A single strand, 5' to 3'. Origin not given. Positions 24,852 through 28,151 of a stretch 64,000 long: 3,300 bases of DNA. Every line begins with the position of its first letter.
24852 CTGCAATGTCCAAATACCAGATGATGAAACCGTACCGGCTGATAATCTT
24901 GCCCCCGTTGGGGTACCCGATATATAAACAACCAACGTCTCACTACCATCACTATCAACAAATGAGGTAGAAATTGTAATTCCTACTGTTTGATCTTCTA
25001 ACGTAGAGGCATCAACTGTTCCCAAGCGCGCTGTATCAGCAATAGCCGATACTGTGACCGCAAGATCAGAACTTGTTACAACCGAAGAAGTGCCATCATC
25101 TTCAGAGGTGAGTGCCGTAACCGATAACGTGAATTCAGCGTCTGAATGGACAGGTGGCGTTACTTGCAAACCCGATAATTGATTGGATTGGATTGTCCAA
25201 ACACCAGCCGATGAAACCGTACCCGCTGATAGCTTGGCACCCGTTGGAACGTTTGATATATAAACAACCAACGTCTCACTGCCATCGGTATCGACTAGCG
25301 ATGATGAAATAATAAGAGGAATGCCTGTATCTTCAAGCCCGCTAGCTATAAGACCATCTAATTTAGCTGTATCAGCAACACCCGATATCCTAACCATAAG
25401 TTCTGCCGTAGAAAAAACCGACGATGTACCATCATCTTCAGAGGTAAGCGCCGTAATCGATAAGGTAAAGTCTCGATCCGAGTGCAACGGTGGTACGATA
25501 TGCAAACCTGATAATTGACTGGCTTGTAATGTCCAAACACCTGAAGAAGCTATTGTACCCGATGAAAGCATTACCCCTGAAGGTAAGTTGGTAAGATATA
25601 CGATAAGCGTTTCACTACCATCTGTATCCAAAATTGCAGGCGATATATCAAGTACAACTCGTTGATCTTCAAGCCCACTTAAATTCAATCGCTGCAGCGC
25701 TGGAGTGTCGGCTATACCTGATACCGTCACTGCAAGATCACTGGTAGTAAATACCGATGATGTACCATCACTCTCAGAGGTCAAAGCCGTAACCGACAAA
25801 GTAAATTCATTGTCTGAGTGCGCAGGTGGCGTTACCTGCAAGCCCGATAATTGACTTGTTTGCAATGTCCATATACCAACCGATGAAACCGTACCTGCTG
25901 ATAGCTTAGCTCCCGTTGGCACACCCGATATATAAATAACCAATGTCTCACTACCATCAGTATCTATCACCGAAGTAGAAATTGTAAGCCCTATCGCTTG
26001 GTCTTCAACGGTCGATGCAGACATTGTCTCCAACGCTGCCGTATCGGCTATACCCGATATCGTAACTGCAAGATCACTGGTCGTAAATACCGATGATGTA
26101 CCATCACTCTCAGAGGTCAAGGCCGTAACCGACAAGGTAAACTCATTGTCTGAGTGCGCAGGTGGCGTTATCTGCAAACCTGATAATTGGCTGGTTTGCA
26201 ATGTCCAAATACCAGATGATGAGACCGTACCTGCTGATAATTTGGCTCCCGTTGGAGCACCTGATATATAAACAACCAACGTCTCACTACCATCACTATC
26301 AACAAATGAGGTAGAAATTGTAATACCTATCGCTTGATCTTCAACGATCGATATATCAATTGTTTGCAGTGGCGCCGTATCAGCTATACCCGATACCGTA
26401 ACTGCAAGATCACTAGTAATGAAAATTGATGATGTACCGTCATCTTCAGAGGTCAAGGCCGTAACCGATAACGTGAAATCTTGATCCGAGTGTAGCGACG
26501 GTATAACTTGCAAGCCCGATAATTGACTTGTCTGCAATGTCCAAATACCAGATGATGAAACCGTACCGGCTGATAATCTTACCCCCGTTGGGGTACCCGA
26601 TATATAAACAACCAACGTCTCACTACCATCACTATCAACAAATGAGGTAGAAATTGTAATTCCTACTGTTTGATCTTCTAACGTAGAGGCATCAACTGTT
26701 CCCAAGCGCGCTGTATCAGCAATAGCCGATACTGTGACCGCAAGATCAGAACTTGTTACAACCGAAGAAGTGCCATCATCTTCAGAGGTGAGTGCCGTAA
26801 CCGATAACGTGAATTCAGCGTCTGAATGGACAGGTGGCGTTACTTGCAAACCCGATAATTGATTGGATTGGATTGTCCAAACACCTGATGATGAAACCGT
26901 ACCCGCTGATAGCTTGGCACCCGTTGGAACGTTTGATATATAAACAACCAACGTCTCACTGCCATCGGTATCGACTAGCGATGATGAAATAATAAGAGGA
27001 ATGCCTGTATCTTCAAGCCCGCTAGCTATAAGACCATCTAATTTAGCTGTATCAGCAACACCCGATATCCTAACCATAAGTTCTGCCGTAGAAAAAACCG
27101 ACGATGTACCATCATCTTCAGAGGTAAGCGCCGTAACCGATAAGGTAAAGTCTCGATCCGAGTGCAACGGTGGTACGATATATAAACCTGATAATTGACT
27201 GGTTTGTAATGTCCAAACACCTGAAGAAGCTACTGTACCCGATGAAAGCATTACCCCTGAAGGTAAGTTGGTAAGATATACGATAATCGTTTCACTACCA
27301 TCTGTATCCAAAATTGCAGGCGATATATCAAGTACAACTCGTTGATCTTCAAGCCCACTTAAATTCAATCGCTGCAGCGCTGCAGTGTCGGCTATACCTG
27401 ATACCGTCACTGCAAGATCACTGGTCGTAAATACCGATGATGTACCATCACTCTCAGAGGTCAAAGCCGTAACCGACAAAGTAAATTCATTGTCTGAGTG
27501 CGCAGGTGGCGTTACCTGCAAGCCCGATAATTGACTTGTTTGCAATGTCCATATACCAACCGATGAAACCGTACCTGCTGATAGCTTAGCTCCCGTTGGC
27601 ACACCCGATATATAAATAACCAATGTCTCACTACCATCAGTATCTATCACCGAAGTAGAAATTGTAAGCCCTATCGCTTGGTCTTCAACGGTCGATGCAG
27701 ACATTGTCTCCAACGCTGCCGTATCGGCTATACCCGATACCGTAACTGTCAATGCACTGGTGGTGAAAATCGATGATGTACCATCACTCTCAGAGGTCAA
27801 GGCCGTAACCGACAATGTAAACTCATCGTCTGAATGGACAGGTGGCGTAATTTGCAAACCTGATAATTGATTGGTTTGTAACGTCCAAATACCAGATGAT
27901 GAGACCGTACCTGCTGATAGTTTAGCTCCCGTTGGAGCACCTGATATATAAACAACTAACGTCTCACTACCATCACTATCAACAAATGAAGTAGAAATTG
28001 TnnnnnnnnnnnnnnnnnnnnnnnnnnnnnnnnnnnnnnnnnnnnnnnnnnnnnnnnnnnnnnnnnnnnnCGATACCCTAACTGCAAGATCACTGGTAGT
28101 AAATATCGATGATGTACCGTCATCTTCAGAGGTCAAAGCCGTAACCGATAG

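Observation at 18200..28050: Higher-order repeat family B: mosaic of near-identical 1680-bp blocks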

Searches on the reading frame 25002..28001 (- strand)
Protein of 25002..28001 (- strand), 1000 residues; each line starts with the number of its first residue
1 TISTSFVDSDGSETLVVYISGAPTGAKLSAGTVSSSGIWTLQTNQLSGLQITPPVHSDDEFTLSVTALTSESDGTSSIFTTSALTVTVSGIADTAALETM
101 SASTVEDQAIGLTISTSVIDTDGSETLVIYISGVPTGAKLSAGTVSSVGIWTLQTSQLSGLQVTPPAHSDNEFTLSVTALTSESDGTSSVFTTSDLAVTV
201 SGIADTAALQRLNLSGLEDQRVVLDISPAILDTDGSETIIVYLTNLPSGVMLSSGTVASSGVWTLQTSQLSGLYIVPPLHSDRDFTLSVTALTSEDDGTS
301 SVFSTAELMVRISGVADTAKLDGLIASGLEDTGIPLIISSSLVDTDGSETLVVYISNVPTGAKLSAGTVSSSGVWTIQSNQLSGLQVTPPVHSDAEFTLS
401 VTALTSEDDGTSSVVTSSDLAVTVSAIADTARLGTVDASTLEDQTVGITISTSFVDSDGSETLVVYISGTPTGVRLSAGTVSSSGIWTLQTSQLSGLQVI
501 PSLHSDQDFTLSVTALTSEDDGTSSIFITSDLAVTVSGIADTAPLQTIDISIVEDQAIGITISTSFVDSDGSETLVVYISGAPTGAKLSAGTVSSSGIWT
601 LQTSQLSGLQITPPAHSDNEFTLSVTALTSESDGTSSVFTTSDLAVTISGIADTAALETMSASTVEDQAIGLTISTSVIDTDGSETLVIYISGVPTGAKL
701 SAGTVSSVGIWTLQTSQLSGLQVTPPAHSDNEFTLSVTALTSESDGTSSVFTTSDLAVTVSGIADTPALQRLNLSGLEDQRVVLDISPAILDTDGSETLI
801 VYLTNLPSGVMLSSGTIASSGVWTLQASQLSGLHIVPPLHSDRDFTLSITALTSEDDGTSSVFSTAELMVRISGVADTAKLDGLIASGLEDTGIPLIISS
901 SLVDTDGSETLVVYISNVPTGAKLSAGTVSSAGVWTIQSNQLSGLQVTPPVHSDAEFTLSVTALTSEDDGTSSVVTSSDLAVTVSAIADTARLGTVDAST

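Call 11: search_protein_families(library=pfam, proteins=[window:25002-28001:-], max_evalue=0.01)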
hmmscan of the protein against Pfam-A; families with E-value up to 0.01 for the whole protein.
window:25002-28001:- (1000 aa): 1 family
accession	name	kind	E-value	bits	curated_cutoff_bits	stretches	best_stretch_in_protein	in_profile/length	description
PF11866.13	DUF3386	-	0.00018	21.5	25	0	509-574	27-90/211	Protein of unknown function (DUF3386)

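Call 12: search_protein_families(library=ncbifam, proteins=[window:25002-28001:-], max_evalue=0.1)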
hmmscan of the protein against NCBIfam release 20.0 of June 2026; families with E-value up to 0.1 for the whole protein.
window:25002-28001:- (1000 aa): 2 families
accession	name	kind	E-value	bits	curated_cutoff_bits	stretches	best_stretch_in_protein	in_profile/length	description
NF042431.2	EnCoAhydt_DpgB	equivalog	5.6e-05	23.2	140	0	113-161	19-67/206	enoyl-CoA-hydratase DpgB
NF005938.0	PRK07984.1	equivalog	0.086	12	477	0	471-538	179-242/262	enoyl-ACP reductase FabI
